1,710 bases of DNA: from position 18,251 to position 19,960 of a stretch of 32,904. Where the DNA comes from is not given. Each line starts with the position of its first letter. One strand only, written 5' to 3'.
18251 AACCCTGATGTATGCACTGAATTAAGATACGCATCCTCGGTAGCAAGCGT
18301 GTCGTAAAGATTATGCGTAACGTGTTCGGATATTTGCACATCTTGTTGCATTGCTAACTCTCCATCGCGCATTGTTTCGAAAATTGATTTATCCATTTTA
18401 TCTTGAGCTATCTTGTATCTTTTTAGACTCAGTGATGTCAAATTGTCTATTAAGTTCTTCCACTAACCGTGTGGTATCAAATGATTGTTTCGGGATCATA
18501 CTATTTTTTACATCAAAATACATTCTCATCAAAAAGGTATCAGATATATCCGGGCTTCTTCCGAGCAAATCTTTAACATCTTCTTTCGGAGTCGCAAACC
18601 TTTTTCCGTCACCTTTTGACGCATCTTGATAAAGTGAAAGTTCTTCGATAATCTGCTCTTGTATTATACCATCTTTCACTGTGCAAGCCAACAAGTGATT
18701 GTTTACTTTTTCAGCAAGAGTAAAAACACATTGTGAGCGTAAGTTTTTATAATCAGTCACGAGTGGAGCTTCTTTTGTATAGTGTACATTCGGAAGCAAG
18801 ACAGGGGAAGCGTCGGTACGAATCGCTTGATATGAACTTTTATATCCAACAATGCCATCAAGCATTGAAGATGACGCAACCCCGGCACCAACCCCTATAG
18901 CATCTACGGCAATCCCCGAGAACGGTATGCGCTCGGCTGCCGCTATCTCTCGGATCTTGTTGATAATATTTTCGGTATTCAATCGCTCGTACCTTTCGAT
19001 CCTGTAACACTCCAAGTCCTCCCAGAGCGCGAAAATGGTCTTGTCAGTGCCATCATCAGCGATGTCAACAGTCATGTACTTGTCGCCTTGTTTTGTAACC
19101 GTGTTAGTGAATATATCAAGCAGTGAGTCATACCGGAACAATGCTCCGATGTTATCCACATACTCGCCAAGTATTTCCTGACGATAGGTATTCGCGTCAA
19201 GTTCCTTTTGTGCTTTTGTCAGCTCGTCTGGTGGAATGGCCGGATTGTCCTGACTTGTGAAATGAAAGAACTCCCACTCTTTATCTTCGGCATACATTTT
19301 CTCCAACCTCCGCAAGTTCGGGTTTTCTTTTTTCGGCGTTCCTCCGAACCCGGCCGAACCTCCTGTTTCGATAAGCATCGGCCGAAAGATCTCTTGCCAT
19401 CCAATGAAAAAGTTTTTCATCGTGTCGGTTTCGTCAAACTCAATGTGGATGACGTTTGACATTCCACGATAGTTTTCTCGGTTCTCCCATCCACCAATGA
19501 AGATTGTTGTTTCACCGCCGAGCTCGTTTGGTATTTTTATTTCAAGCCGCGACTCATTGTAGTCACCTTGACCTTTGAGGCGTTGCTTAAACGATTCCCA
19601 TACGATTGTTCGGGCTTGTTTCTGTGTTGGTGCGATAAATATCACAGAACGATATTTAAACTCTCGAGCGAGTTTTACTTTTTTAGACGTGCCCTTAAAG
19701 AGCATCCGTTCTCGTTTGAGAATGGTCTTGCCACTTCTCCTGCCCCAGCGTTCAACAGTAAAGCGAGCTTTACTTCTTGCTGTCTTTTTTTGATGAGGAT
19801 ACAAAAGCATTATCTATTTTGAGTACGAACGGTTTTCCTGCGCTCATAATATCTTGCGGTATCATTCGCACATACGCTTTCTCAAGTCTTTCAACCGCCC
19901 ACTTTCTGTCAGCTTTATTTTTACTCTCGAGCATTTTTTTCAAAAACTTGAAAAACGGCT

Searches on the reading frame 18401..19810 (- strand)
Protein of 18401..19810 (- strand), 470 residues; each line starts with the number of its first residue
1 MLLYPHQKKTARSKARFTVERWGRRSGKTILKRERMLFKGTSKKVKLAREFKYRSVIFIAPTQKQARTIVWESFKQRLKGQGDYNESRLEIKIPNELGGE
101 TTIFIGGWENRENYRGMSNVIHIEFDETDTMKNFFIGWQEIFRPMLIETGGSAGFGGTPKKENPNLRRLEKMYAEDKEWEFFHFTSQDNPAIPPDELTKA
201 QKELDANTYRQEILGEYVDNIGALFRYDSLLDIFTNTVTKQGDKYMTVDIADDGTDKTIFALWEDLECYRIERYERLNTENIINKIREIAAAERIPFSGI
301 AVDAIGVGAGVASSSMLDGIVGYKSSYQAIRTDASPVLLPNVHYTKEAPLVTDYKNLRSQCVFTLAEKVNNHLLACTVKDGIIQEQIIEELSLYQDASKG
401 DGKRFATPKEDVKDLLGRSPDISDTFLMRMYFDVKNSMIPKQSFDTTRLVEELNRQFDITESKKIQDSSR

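Call 41: search_protein_families(library=pfam, proteins=[window:18401-19810:-], max_evalue=0.01)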
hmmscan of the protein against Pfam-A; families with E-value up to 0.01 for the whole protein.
window:18401-19810:- (470 aa): 1 family
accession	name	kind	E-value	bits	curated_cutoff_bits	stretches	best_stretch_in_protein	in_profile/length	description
PF03237.21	Terminase_6N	-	9.5e-09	35.7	22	1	23-229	5-212/215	Terminase large subunit, T4likevirus-type, N-terminal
